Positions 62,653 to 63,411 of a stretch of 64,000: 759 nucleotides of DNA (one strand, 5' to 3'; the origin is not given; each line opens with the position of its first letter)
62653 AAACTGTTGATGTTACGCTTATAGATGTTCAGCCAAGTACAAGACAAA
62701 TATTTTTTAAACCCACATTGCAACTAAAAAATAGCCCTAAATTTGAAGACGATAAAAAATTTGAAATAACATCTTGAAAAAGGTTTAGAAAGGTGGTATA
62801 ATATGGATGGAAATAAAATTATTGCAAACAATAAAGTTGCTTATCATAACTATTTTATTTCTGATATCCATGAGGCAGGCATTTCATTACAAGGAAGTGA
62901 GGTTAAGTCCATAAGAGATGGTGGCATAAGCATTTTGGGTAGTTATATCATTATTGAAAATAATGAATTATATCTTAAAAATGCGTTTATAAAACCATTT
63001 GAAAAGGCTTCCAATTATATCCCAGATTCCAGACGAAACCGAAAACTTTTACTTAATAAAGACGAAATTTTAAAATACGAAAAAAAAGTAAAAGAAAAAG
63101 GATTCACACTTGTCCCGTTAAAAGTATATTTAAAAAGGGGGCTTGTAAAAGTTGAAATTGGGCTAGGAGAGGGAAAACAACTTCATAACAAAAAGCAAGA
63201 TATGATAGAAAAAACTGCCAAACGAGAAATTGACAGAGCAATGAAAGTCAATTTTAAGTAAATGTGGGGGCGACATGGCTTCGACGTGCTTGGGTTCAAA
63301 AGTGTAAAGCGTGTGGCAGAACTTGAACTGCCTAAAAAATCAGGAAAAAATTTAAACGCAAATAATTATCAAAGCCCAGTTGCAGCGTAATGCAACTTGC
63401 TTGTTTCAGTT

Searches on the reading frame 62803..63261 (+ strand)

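Call 65: search_protein_families(library=pfam, proteins=[window:62803-63261:+], max_evalue=0.00001)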
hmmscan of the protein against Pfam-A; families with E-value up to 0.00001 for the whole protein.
window:62803-63261:+ (152 aa): 1 family
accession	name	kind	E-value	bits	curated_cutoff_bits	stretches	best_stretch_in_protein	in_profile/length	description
PF01668.23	SmpB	-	1.4e-50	171.4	27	1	7-148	1-142/143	SmpB protein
